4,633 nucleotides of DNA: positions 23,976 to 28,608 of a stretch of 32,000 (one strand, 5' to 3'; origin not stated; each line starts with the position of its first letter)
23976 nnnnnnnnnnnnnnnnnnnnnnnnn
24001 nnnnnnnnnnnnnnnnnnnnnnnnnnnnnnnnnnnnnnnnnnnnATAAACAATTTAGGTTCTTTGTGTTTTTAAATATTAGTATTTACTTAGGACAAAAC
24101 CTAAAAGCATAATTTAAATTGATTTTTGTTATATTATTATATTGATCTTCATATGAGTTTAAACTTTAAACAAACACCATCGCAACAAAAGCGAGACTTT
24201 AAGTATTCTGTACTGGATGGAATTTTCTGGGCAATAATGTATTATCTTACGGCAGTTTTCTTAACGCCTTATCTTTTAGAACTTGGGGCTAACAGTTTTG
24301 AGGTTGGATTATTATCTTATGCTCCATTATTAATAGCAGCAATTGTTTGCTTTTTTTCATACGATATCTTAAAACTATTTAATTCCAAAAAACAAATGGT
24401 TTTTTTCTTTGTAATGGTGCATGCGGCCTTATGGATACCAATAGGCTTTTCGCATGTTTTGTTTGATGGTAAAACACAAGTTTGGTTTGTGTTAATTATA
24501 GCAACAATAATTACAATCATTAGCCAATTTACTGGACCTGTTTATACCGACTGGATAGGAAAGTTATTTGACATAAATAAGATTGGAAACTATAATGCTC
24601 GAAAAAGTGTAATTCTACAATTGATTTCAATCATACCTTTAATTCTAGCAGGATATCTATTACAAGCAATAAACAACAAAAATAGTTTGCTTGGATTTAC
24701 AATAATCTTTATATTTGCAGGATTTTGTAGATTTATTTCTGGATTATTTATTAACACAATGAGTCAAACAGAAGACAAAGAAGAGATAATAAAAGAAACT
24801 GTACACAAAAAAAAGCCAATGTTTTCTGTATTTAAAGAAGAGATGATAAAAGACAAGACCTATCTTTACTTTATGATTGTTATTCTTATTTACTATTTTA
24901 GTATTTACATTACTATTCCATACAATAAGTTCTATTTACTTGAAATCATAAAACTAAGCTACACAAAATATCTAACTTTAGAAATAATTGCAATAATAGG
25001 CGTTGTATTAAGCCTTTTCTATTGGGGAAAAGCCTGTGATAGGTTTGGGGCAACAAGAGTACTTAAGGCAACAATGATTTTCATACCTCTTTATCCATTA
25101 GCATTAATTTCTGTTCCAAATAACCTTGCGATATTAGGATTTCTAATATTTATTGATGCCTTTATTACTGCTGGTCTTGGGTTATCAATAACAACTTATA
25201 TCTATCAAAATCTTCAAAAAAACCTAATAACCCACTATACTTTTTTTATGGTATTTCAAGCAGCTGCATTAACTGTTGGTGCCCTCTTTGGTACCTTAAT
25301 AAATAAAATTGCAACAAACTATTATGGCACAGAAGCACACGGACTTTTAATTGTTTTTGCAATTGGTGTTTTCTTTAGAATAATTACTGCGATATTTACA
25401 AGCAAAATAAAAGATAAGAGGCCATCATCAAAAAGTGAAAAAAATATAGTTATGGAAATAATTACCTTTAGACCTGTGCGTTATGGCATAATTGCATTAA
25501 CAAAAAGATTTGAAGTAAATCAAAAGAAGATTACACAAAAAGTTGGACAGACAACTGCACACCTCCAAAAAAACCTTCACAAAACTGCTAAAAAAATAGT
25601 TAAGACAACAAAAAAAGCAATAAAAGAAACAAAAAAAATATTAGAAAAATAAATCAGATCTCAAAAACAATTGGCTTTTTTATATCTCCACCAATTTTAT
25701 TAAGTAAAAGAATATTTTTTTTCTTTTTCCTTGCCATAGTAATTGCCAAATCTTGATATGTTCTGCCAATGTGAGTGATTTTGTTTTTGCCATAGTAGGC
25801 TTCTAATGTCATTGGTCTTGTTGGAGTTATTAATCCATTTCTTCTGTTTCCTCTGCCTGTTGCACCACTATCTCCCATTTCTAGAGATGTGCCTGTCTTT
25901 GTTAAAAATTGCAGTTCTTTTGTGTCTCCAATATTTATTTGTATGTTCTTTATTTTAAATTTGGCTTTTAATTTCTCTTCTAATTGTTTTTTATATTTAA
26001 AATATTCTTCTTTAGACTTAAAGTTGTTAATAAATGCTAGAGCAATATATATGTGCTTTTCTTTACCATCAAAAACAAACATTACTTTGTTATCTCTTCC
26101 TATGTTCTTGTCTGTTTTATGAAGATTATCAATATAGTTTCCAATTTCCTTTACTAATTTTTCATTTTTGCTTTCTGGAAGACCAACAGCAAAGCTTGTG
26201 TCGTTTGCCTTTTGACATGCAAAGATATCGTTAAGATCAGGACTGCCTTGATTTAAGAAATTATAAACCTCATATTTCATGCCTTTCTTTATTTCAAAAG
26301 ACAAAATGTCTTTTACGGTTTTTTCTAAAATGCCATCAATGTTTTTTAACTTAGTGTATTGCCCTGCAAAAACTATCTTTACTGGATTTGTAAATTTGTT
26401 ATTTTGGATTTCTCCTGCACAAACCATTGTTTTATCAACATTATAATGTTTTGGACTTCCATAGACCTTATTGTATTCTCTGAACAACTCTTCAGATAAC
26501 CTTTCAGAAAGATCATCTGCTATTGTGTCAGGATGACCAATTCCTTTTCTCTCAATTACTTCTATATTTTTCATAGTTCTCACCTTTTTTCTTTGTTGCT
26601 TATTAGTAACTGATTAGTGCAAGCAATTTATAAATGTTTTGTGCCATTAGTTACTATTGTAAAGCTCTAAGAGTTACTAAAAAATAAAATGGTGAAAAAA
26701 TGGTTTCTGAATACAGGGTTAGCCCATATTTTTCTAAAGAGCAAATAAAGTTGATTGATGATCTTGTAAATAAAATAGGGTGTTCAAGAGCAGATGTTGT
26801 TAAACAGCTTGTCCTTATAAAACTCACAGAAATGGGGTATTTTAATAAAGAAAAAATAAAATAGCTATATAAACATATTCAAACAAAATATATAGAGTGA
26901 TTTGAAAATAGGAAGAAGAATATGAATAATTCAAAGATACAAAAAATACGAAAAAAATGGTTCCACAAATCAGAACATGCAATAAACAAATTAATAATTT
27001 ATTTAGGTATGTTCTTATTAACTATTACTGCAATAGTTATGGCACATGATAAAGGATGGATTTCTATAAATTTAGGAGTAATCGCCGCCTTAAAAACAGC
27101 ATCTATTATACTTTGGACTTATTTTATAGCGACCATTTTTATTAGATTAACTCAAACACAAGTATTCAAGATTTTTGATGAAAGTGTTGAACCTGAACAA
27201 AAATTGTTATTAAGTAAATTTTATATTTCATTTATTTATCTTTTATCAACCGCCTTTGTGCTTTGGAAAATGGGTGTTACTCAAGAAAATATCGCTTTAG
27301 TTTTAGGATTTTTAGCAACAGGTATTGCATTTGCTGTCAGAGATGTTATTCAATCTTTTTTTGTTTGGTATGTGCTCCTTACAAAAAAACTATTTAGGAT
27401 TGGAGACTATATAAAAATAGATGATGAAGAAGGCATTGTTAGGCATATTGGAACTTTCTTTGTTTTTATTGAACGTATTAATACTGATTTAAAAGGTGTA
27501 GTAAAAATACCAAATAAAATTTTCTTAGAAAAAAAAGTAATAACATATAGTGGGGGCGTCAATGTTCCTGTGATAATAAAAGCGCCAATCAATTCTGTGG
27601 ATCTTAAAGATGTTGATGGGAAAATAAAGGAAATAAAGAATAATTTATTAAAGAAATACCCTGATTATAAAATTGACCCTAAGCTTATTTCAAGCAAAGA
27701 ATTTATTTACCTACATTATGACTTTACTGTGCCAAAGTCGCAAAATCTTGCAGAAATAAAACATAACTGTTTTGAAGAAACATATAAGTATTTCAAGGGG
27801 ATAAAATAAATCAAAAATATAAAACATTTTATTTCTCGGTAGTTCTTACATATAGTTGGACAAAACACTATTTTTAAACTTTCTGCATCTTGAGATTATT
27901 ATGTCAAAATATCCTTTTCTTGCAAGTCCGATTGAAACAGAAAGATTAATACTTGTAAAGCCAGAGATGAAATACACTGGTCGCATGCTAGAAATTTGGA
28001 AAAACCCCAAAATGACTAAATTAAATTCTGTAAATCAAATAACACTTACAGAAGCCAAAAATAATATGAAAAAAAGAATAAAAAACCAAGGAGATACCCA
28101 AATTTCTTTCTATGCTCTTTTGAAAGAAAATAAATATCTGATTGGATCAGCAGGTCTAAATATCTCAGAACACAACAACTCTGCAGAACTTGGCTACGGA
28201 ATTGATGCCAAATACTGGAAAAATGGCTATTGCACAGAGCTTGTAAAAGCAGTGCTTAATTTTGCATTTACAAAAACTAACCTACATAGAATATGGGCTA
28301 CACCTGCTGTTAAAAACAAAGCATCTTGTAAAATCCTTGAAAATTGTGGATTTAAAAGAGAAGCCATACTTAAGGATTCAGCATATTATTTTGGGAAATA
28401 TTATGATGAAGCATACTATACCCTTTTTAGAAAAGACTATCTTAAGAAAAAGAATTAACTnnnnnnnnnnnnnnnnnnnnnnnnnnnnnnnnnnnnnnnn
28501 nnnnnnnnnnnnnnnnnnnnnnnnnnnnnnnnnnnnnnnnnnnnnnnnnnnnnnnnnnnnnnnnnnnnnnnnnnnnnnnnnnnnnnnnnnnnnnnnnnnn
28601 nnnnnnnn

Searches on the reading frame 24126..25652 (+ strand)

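Call 27: search_protein_families(library=pfam, proteins=[window:24126-25652:+], max_evalue=0.001)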
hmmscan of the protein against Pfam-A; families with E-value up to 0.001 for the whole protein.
window:24126-25652:+ (508 aa): 1 family
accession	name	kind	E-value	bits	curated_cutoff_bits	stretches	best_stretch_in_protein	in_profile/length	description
PF07690.21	MFS_1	-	2.7e-20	73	33.4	2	36-374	9-334/347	Major Facilitator Superfamily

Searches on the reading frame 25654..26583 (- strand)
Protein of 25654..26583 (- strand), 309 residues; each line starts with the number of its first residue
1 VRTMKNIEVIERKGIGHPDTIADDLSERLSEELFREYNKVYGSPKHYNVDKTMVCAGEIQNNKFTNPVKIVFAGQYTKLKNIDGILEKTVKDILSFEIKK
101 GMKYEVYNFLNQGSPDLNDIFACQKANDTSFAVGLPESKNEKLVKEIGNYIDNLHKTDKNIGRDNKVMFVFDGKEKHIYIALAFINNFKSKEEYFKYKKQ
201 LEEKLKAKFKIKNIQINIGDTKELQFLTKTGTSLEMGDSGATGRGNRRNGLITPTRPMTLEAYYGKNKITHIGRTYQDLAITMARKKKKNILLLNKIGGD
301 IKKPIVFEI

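Call 27: search_protein_families(library=pfam, proteins=[window:25654-26583:-], max_evalue=0.001)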
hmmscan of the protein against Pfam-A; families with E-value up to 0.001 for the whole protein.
window:25654-26583:- (309 aa): 1 family
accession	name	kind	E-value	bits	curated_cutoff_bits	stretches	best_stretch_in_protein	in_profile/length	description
PF01941.24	AdoMet_Synthase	-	3e-72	244.1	27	1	4-308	15-355/395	S-adenosylmethionine synthetase (AdoMet synthetase)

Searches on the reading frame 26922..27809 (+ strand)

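Call 27: search_protein_families(library=pfam, proteins=[window:26922-27809:+], max_evalue=0.001)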
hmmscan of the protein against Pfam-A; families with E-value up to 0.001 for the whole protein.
window:26922-27809:+ (295 aa): 1 family
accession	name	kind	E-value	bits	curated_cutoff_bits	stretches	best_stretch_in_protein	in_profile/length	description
PF00924.24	MS_channel_2nd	-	5e-10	39.8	20.2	1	141-210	1-67/68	Mechanosensitive ion channel, beta-domain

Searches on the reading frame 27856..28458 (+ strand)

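Call 27: search_protein_families(library=pfam, proteins=[window:27856-28458:+], max_evalue=0.001)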
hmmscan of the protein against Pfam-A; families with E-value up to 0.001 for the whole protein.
window:27856-28458:+ (200 aa): 4 families
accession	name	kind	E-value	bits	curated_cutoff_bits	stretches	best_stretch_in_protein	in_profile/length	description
PF13302.13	Acetyltransf_3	-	1.3e-25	91.2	25.4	1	30-167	1-138/138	Acetyltransferase (GNAT) domain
PF13420.13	Acetyltransf_4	-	2.7e-14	53.9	24.3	1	57-185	23-153/155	Acetyltransferase (GNAT) domain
PF00583.31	Acetyltransf_1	-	6.2e-13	49.5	20.7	1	80-166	30-116/116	Acetyltransferase (GNAT) family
PF13523.12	Acetyltransf_8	-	2.2e-06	27.8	27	1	118-170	89-141/145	Acetyltransferase (GNAT) domain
